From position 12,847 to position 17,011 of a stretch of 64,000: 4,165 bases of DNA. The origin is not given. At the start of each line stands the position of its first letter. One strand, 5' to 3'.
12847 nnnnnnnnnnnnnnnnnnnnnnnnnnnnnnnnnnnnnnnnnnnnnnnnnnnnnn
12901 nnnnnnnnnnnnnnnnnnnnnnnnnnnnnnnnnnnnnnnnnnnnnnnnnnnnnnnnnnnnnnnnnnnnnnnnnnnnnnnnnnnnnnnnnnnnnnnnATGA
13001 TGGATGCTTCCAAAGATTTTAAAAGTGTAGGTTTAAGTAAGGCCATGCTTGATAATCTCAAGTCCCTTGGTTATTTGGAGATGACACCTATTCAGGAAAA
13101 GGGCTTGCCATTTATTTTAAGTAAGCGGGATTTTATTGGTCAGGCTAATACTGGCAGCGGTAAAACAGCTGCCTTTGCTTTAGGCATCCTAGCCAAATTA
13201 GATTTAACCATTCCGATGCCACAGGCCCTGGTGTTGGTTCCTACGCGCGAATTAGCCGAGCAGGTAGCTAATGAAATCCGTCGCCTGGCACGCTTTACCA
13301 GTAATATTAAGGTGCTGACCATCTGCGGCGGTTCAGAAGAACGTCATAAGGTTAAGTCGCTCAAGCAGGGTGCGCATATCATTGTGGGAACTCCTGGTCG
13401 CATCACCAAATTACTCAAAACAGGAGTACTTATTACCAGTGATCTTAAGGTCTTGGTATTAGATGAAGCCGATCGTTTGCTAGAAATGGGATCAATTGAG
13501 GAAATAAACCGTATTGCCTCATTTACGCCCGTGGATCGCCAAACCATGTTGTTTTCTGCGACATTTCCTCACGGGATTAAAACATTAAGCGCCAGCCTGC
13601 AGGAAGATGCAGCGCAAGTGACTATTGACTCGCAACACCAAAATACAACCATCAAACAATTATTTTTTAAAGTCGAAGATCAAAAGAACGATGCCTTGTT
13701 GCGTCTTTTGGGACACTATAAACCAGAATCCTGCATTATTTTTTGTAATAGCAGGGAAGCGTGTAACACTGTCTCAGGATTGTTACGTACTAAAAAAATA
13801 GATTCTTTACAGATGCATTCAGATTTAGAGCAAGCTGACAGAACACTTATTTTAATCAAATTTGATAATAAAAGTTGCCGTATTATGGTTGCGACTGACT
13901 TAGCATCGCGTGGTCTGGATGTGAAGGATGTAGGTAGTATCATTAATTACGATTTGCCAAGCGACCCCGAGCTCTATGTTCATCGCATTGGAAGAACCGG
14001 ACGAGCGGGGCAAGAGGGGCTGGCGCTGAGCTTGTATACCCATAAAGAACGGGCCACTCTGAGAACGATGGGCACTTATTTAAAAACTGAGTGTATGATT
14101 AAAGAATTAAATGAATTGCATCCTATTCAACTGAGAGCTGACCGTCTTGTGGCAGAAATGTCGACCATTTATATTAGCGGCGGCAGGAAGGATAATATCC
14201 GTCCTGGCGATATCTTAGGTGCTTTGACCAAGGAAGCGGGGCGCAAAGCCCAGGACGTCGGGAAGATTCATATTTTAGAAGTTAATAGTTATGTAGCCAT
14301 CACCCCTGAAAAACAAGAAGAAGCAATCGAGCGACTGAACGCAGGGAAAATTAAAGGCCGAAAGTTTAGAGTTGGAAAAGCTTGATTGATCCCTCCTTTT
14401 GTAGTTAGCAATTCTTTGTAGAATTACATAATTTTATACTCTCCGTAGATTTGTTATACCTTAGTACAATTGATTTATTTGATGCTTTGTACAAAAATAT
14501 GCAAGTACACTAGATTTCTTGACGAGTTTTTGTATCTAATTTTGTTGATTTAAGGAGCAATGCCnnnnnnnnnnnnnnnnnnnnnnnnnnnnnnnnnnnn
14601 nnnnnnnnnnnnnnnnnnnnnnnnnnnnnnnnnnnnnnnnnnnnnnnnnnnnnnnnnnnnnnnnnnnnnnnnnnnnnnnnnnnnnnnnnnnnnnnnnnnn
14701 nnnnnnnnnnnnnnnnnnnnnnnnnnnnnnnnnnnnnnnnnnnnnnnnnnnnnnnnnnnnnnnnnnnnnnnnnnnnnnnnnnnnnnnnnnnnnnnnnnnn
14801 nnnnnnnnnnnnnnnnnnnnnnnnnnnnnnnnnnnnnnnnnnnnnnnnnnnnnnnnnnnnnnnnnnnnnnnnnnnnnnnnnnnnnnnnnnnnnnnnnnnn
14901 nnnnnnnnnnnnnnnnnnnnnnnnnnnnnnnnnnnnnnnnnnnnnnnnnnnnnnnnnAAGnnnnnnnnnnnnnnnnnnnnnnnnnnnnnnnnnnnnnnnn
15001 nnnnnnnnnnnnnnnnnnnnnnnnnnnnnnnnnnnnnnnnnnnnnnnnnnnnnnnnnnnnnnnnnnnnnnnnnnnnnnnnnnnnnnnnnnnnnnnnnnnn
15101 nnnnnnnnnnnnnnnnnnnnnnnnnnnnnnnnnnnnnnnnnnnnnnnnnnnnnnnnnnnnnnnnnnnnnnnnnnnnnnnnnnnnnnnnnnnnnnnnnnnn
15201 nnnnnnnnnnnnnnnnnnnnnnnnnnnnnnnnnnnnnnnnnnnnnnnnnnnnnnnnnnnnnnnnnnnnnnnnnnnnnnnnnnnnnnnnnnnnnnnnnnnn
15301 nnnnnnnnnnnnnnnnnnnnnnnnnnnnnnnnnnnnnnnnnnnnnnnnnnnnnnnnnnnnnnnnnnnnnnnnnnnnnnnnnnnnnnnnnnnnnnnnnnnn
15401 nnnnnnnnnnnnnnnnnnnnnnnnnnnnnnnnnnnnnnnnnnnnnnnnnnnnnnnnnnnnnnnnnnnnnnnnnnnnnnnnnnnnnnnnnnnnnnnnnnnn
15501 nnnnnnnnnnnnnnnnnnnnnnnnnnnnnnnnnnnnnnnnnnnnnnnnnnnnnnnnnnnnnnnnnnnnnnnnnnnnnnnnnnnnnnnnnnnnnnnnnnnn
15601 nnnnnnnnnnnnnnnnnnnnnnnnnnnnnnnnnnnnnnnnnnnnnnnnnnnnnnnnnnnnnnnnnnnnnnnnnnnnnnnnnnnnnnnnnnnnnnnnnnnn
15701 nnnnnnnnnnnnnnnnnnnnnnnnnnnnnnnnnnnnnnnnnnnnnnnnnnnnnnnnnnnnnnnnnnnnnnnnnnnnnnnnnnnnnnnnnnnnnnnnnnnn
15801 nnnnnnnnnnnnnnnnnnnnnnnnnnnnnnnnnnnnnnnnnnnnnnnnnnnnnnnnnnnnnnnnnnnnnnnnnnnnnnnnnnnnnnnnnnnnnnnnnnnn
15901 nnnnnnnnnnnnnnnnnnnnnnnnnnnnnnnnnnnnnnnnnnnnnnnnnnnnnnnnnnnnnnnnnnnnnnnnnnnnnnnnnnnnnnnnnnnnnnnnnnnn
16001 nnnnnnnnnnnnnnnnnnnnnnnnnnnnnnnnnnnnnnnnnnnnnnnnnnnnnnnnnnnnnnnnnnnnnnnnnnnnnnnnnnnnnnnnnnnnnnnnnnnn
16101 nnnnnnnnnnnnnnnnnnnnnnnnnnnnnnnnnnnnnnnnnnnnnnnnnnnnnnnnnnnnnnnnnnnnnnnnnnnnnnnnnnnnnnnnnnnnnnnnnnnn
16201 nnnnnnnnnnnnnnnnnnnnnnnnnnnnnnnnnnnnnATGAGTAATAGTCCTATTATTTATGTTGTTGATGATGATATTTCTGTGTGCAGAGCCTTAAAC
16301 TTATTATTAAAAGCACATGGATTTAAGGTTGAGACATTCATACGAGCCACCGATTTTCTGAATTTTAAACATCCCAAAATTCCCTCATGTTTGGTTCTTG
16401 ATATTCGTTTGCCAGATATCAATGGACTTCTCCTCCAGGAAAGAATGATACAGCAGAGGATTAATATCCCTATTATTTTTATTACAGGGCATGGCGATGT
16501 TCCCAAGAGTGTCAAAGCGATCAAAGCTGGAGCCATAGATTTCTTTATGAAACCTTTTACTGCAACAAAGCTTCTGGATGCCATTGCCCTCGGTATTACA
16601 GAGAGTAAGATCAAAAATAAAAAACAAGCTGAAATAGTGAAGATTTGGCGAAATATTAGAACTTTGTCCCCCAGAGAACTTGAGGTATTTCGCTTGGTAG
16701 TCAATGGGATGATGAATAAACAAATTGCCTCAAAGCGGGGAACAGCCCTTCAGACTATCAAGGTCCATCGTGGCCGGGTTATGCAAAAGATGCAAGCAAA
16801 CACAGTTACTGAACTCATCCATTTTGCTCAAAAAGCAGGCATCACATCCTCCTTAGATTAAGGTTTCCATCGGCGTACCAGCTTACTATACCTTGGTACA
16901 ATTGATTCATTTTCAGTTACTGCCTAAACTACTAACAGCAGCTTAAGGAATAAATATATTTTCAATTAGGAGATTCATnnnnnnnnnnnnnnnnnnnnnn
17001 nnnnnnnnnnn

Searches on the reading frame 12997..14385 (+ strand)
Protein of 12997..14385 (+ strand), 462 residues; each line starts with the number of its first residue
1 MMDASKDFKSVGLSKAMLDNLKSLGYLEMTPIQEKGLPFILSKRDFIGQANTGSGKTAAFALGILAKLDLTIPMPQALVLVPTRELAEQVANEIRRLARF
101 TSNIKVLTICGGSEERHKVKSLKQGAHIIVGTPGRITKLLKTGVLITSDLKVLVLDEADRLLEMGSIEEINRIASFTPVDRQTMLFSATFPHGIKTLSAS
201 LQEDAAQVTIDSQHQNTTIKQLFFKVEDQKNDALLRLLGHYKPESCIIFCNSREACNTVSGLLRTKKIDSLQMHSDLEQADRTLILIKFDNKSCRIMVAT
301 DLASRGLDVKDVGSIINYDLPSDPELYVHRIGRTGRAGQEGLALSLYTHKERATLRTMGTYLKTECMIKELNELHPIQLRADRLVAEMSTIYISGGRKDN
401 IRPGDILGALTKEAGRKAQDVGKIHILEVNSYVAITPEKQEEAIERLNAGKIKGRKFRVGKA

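Call 75: search_protein_families(library=pfam, proteins=[window:12997-14385:+], max_evalue=0.00001)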
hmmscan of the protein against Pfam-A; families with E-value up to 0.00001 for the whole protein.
window:12997-14385:+ (462 aa): 4 families
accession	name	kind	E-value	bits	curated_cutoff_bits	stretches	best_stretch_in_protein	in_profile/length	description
PF00270.35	DEAD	-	1.4e-45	155.5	26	1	30-195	1-165/167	DEAD/DEAH box helicase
PF00271.37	Helicase_C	-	1.3e-31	109.6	23.5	1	230-338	2-110/110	Helicase conserved C-terminal domain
PF03880.21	DbpA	-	1.5e-22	79.8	25.6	1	390-459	1-70/72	DbpA RNA binding domain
PF04851.21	ResIII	-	2e-10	41.2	22.5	1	43-191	23-163/164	Type III restriction enzyme, res subunit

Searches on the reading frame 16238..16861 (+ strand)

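Call 75: search_protein_families(library=pfam, proteins=[window:16238-16861:+], max_evalue=0.00001)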
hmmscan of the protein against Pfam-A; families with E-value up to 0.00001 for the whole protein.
window:16238-16861:+ (207 aa): 3 families
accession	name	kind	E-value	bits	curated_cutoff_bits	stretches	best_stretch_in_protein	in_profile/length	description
PF00072.30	Response_reg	-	2.8e-24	85.9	30.2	1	7-116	1-110/111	Response regulator receiver domain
PF00196.25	GerE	-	1.7e-17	63.2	23.5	1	142-197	2-57/57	Bacterial regulatory proteins, luxR family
PF08281.18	Sigma70_r4_2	-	1.7e-06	28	25.7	0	136-185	4-54/54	Sigma-70, region 4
